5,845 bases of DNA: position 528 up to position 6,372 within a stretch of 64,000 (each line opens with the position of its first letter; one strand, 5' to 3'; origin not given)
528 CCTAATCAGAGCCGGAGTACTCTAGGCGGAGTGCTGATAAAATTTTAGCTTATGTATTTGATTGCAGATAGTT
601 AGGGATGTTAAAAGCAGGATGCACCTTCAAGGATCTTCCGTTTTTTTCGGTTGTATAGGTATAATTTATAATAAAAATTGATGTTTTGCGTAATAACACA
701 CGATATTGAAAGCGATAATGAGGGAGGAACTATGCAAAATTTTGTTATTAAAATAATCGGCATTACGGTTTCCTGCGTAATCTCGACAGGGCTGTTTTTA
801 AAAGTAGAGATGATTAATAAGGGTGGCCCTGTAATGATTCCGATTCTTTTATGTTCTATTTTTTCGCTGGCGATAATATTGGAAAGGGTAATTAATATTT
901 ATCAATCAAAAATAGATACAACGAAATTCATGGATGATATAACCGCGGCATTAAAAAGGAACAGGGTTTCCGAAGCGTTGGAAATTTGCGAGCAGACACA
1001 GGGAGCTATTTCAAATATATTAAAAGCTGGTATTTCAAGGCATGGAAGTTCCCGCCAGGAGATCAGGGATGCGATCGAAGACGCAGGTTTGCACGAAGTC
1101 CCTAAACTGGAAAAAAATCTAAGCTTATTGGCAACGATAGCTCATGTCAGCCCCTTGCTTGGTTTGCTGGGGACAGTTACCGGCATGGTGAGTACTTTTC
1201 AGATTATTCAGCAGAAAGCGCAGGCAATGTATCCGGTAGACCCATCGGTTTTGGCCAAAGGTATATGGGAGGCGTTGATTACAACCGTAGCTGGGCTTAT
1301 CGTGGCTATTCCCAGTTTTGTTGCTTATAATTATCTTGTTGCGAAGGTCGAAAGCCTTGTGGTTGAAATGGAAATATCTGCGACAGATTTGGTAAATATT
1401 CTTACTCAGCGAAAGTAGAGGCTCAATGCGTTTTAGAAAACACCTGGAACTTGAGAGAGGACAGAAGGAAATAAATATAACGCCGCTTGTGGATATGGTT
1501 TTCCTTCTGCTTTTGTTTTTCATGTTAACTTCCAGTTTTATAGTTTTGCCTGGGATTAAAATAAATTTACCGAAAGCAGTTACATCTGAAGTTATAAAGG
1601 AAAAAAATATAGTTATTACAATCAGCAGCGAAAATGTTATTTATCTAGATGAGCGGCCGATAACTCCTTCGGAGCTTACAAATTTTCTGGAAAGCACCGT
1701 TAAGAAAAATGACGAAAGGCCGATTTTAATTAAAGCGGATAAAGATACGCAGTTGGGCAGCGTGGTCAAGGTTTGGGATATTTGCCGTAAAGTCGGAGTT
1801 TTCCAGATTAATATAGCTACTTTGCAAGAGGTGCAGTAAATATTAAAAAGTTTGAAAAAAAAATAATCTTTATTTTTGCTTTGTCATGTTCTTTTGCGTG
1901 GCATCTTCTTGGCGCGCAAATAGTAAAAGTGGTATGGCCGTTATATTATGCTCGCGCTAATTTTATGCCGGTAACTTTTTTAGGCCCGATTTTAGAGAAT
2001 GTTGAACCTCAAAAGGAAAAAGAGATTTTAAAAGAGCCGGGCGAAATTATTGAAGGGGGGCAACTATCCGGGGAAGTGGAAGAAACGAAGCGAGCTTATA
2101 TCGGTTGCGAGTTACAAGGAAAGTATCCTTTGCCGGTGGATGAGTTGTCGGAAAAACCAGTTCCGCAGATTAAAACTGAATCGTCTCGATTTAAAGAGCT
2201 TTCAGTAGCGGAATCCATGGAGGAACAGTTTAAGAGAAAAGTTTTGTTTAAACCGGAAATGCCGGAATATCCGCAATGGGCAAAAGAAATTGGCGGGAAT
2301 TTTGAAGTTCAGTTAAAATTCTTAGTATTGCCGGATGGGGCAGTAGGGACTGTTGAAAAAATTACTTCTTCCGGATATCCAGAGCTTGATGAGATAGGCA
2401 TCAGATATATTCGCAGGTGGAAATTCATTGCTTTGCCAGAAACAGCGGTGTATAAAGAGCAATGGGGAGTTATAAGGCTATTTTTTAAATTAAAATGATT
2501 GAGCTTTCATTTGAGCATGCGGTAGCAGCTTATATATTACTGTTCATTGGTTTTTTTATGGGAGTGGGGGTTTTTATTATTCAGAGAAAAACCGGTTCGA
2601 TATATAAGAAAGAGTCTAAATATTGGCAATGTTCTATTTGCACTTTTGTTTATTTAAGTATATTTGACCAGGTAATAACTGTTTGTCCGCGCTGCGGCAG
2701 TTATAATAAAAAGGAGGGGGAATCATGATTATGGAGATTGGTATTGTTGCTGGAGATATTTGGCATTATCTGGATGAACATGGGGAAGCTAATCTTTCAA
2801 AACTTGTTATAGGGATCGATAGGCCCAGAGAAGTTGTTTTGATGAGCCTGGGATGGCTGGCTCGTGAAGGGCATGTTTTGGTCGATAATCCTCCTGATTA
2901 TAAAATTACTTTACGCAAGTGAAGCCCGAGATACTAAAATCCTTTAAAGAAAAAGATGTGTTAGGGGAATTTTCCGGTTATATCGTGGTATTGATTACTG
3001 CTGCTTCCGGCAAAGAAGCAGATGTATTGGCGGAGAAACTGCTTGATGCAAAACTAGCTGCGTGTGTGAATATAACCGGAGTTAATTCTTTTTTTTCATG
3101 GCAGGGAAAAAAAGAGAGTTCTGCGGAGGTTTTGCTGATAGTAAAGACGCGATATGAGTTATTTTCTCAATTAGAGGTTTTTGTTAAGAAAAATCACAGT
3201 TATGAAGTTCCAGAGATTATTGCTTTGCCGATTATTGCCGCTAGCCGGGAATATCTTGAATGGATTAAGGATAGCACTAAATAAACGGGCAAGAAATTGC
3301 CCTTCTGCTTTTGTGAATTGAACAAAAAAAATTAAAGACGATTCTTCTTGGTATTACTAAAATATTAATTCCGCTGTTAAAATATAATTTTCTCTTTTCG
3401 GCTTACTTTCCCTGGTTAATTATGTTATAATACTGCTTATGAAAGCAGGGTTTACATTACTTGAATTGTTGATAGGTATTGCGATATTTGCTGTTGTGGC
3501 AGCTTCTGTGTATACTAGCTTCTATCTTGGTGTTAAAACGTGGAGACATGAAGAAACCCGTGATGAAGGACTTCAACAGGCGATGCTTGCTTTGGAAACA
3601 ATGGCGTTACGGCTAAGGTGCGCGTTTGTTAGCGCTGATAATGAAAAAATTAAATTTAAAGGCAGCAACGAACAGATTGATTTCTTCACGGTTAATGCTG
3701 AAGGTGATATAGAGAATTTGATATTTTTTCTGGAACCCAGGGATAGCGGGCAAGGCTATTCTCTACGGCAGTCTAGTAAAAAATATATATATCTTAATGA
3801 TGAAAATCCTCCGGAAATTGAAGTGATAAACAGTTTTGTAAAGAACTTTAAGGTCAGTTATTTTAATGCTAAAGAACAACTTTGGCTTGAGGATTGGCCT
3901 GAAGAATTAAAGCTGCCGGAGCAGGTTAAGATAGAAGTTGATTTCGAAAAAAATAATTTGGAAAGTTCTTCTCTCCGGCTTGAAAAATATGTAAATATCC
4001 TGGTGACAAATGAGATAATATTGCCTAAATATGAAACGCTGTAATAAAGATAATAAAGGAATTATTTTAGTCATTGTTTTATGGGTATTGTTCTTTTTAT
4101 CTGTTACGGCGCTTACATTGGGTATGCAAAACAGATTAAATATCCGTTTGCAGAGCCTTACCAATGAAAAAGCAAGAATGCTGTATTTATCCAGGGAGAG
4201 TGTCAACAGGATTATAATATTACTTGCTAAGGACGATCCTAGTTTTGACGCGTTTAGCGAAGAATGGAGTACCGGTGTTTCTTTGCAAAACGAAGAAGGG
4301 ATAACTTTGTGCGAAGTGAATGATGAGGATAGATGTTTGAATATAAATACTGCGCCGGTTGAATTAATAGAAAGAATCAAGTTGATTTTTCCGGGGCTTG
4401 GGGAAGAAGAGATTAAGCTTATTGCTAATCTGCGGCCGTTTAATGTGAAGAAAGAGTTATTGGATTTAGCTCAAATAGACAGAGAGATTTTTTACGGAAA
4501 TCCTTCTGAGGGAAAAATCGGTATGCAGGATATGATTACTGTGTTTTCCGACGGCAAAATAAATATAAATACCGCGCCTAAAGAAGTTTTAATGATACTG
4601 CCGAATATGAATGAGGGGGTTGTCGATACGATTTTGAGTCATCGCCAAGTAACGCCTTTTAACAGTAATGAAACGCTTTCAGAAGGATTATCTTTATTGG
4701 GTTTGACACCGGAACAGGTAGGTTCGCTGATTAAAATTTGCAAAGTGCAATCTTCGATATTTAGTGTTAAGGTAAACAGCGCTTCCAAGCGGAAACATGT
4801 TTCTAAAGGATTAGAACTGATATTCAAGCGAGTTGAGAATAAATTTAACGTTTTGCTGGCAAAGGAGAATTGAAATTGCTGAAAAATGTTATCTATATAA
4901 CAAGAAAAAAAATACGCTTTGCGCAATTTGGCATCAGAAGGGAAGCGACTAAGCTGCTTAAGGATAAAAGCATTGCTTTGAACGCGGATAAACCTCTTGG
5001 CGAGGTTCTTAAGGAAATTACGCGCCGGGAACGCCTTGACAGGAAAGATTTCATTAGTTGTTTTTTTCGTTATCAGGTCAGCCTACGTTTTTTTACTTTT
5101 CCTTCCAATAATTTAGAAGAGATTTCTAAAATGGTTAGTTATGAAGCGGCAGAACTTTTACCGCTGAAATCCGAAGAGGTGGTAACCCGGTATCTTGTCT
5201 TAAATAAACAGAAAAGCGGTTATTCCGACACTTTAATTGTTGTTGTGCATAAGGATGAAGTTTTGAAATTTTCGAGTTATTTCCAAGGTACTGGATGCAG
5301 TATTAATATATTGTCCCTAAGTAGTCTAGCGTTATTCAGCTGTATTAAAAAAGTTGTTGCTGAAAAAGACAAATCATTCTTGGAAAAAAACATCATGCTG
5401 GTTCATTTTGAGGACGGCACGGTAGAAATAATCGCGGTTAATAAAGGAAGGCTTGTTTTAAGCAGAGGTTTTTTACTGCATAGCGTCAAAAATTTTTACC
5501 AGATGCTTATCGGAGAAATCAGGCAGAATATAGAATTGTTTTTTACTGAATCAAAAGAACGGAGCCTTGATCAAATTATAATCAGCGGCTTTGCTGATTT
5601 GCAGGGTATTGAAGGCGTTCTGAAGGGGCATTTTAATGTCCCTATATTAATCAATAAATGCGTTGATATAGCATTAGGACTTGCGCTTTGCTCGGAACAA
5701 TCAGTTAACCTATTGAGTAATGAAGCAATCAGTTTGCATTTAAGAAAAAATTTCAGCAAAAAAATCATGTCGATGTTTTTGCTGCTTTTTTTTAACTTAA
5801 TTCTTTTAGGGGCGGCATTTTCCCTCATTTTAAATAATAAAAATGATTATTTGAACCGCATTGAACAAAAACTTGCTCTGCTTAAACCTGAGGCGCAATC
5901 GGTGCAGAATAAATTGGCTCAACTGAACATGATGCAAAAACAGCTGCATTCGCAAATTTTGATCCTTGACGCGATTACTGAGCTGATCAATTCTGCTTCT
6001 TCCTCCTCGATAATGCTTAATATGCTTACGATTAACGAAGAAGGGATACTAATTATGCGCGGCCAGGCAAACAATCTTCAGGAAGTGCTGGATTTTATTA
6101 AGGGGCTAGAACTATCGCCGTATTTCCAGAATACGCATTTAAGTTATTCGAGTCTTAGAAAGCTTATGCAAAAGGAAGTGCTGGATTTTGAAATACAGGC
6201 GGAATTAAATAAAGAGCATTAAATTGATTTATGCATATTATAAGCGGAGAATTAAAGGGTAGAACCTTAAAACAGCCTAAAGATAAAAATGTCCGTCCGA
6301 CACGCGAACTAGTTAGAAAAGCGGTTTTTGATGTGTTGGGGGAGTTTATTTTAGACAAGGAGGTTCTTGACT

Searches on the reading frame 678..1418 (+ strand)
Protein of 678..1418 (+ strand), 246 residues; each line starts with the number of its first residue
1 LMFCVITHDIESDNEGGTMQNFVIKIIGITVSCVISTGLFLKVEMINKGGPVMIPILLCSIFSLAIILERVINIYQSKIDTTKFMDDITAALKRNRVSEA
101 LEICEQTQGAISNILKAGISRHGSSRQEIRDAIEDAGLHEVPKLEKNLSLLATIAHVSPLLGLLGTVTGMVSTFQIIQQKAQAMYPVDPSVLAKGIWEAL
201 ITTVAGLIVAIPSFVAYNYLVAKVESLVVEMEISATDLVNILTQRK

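Call 48: search_protein_families(library=pfam, proteins=[window:678-1418:+], max_evalue=0.0001)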
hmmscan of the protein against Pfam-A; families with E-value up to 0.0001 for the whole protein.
window:678-1418:+ (246 aa): 1 family
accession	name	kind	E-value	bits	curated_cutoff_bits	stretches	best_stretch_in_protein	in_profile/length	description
PF01618.21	MotA_ExbB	-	9.8e-35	119.5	22.9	1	109-232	4-126/127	MotA/TolQ/ExbB proton channel family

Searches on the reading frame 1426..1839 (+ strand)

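Call 48: search_protein_families(library=pfam, proteins=[window:1426-1839:+], max_evalue=0.0001)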
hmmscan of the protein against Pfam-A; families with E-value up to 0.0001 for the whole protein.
window:1426-1839:+ (137 aa): 1 family
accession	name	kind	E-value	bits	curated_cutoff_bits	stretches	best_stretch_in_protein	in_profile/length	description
PF02472.21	ExbD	-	5.4e-34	117.5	25.4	1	12-133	4-126/128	Biopolymer transport protein ExbD/TolR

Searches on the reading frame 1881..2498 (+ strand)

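Call 48: search_protein_families(library=pfam, proteins=[window:1881-2498:+], max_evalue=0.0001)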
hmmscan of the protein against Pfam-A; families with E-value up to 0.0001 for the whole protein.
window:1881-2498:+ (205 aa): 1 family
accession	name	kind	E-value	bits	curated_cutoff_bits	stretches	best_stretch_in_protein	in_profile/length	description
PF03544.19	TonB_C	-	3.4e-10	40.7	24.6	1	128-203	3-78/79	Gram-negative bacterial TonB protein C-terminal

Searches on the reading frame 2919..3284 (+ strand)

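Call 88: search_protein_families(library=pfam, proteins=[window:2919-3284:+], max_evalue=0.01)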
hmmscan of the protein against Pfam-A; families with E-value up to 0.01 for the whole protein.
window:2919-3284:+ (121 aa): 1 family
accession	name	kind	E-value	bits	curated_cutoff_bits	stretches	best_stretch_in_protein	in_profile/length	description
PF03091.20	CutA1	-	1.8e-33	114.7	22.4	1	22-118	1-98/99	CutA1 divalent ion tolerance protein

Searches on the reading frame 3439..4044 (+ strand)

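Call 48: search_protein_families(library=pfam, proteins=[window:3439-4044:+], max_evalue=0.0001)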
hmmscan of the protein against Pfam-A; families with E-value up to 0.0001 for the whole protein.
window:3439-4044:+ (201 aa): 1 family
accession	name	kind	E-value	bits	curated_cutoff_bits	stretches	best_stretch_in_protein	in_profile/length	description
PF07963.17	N_methyl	-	1.9e-07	30.8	21.2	1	2-25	4-27/27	Prokaryotic N-terminal methylation motif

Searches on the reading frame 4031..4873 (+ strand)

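Call 48: search_protein_families(library=pfam, proteins=[window:4031-4873:+], max_evalue=0.0001)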
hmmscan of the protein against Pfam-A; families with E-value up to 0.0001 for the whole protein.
window:4031-4873:+ (280 aa): 2 families
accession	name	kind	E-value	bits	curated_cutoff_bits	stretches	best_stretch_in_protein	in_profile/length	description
PF12836.13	HHH_3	-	1.5e-10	41.5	27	1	175-218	4-48/65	Helix-hairpin-helix motif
PF03934.19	T2SSK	-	3.4e-09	37.4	24.2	1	177-227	1-52/63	Type II secretion system (T2SS), protein K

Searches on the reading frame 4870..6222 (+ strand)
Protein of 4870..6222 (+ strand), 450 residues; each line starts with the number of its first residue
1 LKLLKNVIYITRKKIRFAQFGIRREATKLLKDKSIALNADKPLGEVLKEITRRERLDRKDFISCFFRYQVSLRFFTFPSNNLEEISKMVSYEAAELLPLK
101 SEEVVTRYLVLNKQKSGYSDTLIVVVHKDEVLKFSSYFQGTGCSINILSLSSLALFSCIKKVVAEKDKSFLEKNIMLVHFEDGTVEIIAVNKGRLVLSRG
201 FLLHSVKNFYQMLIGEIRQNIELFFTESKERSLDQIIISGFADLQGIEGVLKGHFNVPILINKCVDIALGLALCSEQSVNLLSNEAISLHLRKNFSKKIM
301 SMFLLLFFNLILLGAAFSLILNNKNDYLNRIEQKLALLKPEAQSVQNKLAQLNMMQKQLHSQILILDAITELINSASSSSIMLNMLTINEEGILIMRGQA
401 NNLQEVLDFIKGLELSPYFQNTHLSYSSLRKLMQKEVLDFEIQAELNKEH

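Call 48: search_protein_families(library=pfam, proteins=[window:4870-6222:+], max_evalue=0.0001)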
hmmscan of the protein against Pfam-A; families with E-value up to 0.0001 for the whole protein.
window:4870-6222:+ (450 aa): 1 family
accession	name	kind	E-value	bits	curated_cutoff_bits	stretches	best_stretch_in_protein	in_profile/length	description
PF11104.14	PilM_2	-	7.7e-09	35.4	27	0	207-261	249-304/340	Type IV pilus assembly protein PilM;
